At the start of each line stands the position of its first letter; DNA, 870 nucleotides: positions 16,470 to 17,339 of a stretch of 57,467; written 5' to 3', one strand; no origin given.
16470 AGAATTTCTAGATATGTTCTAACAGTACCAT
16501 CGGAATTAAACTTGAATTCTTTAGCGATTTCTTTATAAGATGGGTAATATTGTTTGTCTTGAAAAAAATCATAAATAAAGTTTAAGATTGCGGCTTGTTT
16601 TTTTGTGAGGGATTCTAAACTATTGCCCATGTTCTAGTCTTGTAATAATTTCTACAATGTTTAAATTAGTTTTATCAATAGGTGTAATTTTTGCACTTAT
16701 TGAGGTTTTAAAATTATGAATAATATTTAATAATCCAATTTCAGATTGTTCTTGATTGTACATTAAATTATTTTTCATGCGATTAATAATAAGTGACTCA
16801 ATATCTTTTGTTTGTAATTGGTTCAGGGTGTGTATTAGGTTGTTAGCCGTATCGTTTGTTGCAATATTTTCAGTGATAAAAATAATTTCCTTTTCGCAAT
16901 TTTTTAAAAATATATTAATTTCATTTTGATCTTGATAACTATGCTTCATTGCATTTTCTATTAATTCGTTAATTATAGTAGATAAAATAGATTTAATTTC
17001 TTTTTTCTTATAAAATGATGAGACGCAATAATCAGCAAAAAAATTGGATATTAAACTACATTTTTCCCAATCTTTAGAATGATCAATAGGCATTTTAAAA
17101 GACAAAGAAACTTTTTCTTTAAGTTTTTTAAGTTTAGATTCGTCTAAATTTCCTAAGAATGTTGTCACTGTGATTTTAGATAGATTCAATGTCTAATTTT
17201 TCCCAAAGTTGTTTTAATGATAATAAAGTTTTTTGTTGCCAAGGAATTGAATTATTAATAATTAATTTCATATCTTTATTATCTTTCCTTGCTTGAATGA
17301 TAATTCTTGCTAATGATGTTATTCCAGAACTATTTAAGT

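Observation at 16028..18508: lexA sits in the sigma-factor slot of a duplicated STAS / anti-sigma-like module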

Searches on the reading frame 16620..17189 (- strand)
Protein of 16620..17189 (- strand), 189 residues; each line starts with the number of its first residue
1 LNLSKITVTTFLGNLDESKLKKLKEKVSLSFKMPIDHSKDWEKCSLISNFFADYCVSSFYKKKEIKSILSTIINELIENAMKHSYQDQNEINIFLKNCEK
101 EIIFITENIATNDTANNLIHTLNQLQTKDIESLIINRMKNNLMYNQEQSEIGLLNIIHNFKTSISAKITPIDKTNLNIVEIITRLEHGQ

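Call 3: search_protein_families(library=pfam, proteins=[window:16620-17189:-], max_evalue=0.1)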
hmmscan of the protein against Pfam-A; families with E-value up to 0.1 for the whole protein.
window:16620-17189:- (189 aa): 3 families
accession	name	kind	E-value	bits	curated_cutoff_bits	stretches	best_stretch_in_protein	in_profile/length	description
PF19788.4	DUF6272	-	0.0001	22.4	26.6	1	63-174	9-130/134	Family of unknown function (DUF6272)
PF02518.31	HATPase_c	-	0.075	13.9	26.4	0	68-97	5-33/111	Histidine kinase-, DNA gyrase B-, and HSP90-like ATPase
PF03744.18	BioW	-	0.095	12.6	25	0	69-138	26-95/239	6-carboxyhexanoate--CoA ligase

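Call 4: search_protein_families(library=ncbifam, proteins=[window:16620-17189:-], max_evalue=0.1)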
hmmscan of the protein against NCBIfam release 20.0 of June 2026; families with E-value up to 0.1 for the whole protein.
window:16620-17189:- (189 aa): 5 families
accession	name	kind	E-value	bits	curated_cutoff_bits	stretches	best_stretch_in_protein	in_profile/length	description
NF047703.1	slr1658_superfam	superfamily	1.7e-31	109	100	1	21-179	8-179/185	slr1658 superfamily regulator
NF052618.1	slr1658_cyano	equivalog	2e-20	73.2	200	1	20-184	10-188/191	slr1658 family protein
NF038262.1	SiaB_fam_kinase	subfamily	0.003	17.1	85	1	59-175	41-168/177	SiaB family protein kinase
NF041499.3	MobP3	subfamily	0.0073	15.9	150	1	58-133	162-238/315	MobP3 family relaxase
TIGR01925.2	spIIAB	equivalog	0.068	13.1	135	0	64-101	34-72/137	anti-sigma F factor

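Call 10: find_homologous_proteins(query=window:16620-17189:-, max_evalue=0.001)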
Query window:16620-17189:- (189 aa): 8 proteins with E <= 0.001 among 157 candidates.
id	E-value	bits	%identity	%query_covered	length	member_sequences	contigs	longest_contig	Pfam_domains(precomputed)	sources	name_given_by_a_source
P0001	2.4e-105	368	96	96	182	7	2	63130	PF19788.5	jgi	-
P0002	1.6e-74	268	71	97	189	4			-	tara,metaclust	tara:strand:- start:1149 stop:1718 length:570 start_codon:yes stop_codon:yes gene_type:complete|meta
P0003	1.2e-64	235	98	60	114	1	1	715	-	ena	-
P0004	4.1e-62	227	62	95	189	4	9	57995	PF19788.5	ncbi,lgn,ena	-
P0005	3.6e-53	198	58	93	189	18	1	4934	-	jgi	-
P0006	3.1e-50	189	52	95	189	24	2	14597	-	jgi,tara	tara:strand:- start:8515 stop:9084 length:570 start_codon:yes stop_codon:yes gene_type:complete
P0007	1.9e-6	46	33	56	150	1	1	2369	PF19788.5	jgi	jgi:hypothetical protein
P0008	4.5e-6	45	29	83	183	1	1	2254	PF19788.5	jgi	jgi:hypothetical protein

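Call 11: find_encoding_contigs(protein=P0004, flank=6000, max_places=4)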
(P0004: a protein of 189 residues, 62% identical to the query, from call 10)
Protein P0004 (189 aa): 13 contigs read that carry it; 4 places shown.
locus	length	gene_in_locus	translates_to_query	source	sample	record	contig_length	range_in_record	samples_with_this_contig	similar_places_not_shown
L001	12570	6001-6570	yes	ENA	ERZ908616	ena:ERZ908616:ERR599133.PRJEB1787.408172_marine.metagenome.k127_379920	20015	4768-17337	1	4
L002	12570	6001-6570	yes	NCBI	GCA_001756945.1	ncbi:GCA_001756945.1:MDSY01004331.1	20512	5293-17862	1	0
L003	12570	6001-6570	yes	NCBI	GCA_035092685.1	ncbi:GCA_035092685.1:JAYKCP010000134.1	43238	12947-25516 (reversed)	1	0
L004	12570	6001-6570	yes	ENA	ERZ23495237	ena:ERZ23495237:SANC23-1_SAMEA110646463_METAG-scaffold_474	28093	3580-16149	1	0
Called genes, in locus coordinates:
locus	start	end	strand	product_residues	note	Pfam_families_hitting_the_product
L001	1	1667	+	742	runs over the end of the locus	PF00501:AMP-binding, PF23024:AMP-dom_DIP2-like, PF00550:PP-binding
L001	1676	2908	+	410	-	-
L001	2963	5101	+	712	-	PF16927:HisKA_7TM (weak), PF07228:SpoIIE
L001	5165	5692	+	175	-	-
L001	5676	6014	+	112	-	-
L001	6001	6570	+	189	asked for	PF19788:DUF6272 (weak)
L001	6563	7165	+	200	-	PF01726:LexA_DNA_bind, PF13730:HTH_36 (weak), PF00717:Peptidase_S24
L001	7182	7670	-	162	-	PF00885:DMRL_synthase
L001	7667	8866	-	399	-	PF00926:DHBP_synthase, PF00925:GTP_cyclohydro2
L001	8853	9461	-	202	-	PF00677:Lum_binding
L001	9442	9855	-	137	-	PF01029:NusB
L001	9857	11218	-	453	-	PF00289:Biotin_carb_N, PF02222:ATP-grasp, PF02786:CPSase_L_D2, PF07478:Dala_Dala_lig_C, PF02785:Biotin_carb_C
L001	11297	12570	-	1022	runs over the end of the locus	PF00395:SLH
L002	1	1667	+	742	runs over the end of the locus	PF00501:AMP-binding, PF23024:AMP-dom_DIP2-like, PF00550:PP-binding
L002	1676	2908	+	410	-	-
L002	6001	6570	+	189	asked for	PF19788:DUF6272 (weak)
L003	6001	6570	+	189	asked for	PF19788:DUF6272 (weak)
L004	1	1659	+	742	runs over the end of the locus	PF00501:AMP-binding, PF23024:AMP-dom_DIP2-like, PF00550:PP-binding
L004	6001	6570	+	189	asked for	PF19788:DUF6272 (weak)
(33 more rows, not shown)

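Call 12: find_encoding_contigs(protein=P0006, flank=6000, max_places=3)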
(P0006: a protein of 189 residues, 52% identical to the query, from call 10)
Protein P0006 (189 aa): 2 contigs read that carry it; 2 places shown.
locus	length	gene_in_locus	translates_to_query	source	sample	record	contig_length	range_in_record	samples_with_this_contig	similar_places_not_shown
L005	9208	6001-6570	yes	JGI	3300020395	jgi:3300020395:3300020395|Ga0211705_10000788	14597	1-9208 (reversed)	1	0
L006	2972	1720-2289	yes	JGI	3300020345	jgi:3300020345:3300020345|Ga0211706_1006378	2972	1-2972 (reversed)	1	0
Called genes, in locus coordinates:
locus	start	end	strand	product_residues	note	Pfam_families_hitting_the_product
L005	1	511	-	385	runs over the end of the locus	PF07690:MFS_1, PF00083:Sugar_tr, PF07690:MFS_1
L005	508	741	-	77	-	-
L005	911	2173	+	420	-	-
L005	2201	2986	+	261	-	PF01209:Ubie_methyltran, PF03141:Methyltransf_29 (weak), PF05175:MTS (weak), PF13489:Methyltransf_23, PF13847:Methyltransf_31, PF08241:Methyltransf_11, PF08242:Methyltransf_12, PF13649:Methyltransf_25, +3 more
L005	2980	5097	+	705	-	PF16927:HisKA_7TM (weak), PF07228:SpoIIE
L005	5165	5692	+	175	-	-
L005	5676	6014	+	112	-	-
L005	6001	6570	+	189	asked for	-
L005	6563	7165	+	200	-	PF01726:LexA_DNA_bind, PF13730:HTH_36 (weak), PF00717:Peptidase_S24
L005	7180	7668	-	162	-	PF00885:DMRL_synthase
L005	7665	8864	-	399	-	PF00926:DHBP_synthase, PF00925:GTP_cyclohydro2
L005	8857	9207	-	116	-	?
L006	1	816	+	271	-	?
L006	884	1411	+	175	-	-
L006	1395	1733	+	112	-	-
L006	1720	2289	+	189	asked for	-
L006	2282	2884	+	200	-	PF01726:LexA_DNA_bind, PF13730:HTH_36 (weak), PF00717:Peptidase_S24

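Call 17: find_homologous_proteins(query=A1, max_evalue=0.001)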
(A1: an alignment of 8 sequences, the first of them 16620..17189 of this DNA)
Query A1 (8 sequences) (189 aa, profile of the alignment): 326 proteins with E <= 0.001 among 5044 candidates; the best 120 are listed.
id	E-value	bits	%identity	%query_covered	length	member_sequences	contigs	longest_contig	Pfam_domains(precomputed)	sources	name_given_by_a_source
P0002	3.0e-74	267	71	97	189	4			-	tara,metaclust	tara:strand:- start:1149 stop:1718 length:570 start_codon:yes stop_codon:yes gene_type:complete|meta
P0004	4.0e-72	260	62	95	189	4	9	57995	PF19788.5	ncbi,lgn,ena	-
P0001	2.0e-71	257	96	96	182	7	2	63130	PF19788.5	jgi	-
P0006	8.6e-71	255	52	95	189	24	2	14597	-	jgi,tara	tara:strand:- start:8515 stop:9084 length:570 start_codon:yes stop_codon:yes gene_type:complete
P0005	1.4e-69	251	58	93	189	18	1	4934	-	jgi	-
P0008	1.2e-63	232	29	83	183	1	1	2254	PF19788.5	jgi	jgi:hypothetical protein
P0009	1.4e-53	199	31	83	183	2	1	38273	PF19788.5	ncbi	-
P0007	1.7e-46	176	33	56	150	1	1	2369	PF19788.5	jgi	jgi:hypothetical protein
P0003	2.6e-44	169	98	60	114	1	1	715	-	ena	-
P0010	6.1e-42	161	33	30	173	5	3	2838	-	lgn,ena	-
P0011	4.8e-41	158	33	30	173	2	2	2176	-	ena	-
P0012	1.0e-39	154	32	75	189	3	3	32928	PF19788.5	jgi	jgi:hypothetical protein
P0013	6.8e-37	145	28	82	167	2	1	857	PF19788.5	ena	-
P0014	9.6e-37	144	36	74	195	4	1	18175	PF19788.5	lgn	-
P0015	1.7e-36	143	33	87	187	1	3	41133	PF19788.5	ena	-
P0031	2.3e-30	123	28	83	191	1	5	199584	PF19788.5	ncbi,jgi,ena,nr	ncbi:hypothetical protein HOH87_07010 [bacterium]|jgi:hypothetical protein|nr:hypothetical protein [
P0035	2.2e-29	120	28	83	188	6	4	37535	-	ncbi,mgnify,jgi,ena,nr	ncbi:hypothetical protein HOH45_00600 [bacterium]|mgnify:FL=1|jgi:hypothetical protein|nr:hypothetic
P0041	1.9e-26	111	35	34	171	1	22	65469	-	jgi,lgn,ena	jgi:hypothetical protein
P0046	1.7e-25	108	25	74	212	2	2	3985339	-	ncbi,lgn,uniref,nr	ncbi:histidine kinase [Leptospira kobayashii]|uniref:Histidine kinase n=1 Tax=Leptospira kobayashii 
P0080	2.4e-20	91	29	91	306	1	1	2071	PF01740.27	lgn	-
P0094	2.3e-17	81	28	70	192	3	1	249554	PF19788.5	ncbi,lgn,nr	ncbi:hypothetical protein A6S26_16900 [Nostoc sp. ATCC 43529]|nr:hypothetical protein A6S26_16900 [N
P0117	7.1e-15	73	22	72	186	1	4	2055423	-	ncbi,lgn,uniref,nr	ncbi:slr1658 superfamily regulator [Agrobacterium tumefaciens]|uniref:slr1658 superfamily regulator 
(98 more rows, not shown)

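Call 18: find_encoding_contigs(protein=P0009, flank=5000, max_places=1)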
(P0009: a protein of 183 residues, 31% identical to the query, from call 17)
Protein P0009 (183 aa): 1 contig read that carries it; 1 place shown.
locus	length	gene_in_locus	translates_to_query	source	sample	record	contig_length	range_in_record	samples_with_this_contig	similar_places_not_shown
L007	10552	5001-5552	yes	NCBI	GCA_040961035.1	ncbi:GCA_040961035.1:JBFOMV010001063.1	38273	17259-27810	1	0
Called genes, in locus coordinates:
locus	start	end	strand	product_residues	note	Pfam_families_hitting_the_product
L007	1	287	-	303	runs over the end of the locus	PF01988:VIT1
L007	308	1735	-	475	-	PF00404:Dockerin_1, PF03935:SKN1_KRE6_Sbg1, PF00722:Glyco_hydro_16, PF26113:GH16_XgeA, PF03935:SKN1_KRE6_Sbg1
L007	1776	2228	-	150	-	PF08922:DUF1905, PF13376:OmdA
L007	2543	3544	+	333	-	PF05175:MTS (weak), PF13489:Methyltransf_23, PF07021:MetW (weak), PF13847:Methyltransf_31, PF08241:Methyltransf_11, PF08242:Methyltransf_12, PF13649:Methyltransf_25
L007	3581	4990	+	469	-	PF07228:SpoIIE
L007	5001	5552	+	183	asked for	PF19788:DUF6272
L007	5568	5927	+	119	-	-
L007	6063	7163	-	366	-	PF12697:Abhydrolase_6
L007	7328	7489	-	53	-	-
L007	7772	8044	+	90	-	-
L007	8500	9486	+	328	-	-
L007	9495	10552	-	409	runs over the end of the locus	PF07992:Pyr_redox_2, PF13241:NAD_binding_7 (faint), PF13738:Pyr_redox_3, PF00070:Pyr_redox, PF14721:AIF_C (weak)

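Call 19: find_encoding_contigs(protein=P0031, flank=5000, max_places=1)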
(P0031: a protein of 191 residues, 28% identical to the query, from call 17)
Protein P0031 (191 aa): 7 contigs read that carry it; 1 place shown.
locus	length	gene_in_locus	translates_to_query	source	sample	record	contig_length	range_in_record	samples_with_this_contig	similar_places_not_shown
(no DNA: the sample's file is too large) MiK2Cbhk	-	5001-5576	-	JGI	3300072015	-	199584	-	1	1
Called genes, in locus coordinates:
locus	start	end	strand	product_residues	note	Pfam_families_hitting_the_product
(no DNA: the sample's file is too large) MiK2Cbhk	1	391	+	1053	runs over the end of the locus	PF13191:AAA_16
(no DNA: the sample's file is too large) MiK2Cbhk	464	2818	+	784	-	PF00899:ThiF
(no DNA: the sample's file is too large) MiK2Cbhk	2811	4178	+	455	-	PF07228:SpoIIE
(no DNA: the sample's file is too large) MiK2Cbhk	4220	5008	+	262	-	-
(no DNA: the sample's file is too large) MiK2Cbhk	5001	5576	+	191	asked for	PF19788:DUF6272 (weak)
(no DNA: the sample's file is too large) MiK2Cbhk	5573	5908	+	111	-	-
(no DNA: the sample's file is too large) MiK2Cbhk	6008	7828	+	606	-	-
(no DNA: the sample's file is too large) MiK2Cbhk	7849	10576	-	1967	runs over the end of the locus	-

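Call 20: find_encoding_contigs(protein=P0035, flank=5000, max_places=1)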
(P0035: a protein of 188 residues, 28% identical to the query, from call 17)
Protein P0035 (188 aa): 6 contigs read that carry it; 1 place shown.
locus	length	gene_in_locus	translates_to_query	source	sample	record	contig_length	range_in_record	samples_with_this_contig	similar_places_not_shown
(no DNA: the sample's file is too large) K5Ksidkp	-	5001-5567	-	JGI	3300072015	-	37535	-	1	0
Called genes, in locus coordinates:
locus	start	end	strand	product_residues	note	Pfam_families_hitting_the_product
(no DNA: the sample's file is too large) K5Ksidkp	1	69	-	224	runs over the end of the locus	-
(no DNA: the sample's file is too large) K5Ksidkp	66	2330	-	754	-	PF00899:ThiF, PF00881:Nitroreductase (faint)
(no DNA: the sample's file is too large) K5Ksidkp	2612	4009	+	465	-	PF07228:SpoIIE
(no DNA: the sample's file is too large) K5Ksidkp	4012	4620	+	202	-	-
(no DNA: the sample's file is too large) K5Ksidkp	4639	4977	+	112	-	-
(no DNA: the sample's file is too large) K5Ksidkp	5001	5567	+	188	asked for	-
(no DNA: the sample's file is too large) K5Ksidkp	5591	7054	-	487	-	PF01704:UDPGP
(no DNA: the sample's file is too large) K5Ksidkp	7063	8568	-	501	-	PF00291:PALP, PF00585:Thr_dehydrat_C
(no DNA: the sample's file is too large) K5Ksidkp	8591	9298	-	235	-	PF01983:CofC (weak), PF09837:DUF2064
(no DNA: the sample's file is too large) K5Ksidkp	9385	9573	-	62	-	-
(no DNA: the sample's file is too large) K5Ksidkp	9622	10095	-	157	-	-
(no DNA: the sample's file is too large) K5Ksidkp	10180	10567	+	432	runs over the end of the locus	?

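Call 21: find_encoding_contigs(protein=P0046, flank=5000, max_places=1)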
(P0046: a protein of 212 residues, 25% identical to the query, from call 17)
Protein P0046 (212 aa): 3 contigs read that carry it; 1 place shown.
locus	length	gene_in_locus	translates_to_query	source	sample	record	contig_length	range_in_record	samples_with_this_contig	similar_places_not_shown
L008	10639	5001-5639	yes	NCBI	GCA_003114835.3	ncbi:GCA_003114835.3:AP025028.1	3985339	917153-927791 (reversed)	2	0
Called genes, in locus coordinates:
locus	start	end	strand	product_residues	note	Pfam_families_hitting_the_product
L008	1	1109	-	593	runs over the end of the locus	PF17200:sCache_2, PF00672:HAMP, PF00015:MCPsignal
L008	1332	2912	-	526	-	-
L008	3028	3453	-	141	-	-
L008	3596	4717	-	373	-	PF12833:HTH_18, PF00165:HTH_AraC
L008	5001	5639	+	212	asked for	-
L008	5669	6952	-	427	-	PF00275:EPSP_synthase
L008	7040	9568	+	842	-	PF00027:cNMP_binding (weak)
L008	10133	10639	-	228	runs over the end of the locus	-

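Call 22: find_encoding_contigs(protein=P0094, flank=5000, max_places=1)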
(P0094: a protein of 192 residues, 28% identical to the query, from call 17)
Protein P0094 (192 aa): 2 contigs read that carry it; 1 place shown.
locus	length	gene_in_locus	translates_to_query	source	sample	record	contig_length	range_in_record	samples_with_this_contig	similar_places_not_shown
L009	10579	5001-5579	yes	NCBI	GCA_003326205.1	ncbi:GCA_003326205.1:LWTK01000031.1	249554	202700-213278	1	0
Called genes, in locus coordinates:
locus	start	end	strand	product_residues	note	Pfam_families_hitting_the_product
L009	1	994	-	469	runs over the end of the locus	-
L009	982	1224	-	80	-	-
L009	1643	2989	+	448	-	PF14516:AAA_35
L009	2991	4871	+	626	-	PF05228:CHASE4, PF00672:HAMP, PF07228:SpoIIE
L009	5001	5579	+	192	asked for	PF19788:DUF6272 (weak)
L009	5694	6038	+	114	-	PF09345:SiaC (weak), PF01740:STAS (weak)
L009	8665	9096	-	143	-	-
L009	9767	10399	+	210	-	-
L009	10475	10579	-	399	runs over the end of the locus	PF00135:COesterase, PF01738:DLH (faint), PF20434:BD-FAE, PF00561:Abhydrolase_1 (faint), PF07859:Abhydrolase_3, PF12146:Hydrolase_4 (faint), PF12697:Abhydrolase_6 (faint), PF00326:Peptidase_S9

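Call 23: find_encoding_contigs(protein=P0117, flank=5000, max_places=1)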
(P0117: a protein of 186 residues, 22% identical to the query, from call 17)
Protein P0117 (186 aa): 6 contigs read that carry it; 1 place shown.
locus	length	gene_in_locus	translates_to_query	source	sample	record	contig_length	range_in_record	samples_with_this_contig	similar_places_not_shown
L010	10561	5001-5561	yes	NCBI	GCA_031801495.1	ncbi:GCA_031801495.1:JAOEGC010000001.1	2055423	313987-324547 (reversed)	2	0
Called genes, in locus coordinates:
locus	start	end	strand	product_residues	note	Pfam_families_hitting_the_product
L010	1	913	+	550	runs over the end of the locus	PF00990:GGDEF, PF00563:EAL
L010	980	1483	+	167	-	-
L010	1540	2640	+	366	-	PF01209:Ubie_methyltran, PF13489:Methyltransf_23, PF05175:MTS (weak), PF08241:Methyltransf_11, PF08242:Methyltransf_12, PF13649:Methyltransf_25, PF13847:Methyltransf_31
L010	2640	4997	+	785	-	PF02743:dCache_1 (weak), PF00672:HAMP, PF07228:SpoIIE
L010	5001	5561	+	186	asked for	-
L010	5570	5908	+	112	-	-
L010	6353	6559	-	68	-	-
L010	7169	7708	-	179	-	PF04115:Ureidogly_lyase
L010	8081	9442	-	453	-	PF01425:Amidase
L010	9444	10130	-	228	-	PF11010:DUF2848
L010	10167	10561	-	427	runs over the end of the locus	PF06808:DctM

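Call 24: search_protein_representatives(alignment_id=A1)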
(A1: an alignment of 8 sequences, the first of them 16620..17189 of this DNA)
Query: 8 sequences, 184 profile positions. Proteins with E-value up to 0.001 (for the whole library): 1216; up to 1e-10: 492; up to 1e-30: 29. The best 150 are listed.
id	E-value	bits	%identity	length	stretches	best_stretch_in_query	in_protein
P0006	2.7e-71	255.2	-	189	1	3-184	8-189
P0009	4.6e-54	199.0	-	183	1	1-183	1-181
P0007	5.5e-47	176.0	-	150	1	38-183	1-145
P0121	1.3e-44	168.2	-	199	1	9-179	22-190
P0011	1.5e-41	158.2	-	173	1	16-184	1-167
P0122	3.2e-41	157.2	-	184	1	14-182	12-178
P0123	7.4e-41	156.0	-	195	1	4-183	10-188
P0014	3.1e-37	144.2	-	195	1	6-182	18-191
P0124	2.6e-36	141.2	-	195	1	15-182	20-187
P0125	4.2e-34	134.0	-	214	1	12-183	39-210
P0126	5.1e-34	133.7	-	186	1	20-175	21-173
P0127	5.1e-34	133.7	-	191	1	19-176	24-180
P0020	7.9e-34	133.1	-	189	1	20-179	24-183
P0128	8.8e-34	132.9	-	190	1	22-182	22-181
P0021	1.1e-33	132.7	-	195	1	20-183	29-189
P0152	1.4e-27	112.8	-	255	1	17-176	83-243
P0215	3.0e-22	95.3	-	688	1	18-176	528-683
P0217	4.7e-22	94.7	-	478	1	5-179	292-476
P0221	7.8e-22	94.0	-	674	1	23-169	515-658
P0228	2.0e-21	92.6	-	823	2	4-164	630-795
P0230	2.6e-21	92.2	-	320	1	6-181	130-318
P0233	3.4e-21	91.9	-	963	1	26-181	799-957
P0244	6.1e-21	91.1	-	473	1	6-177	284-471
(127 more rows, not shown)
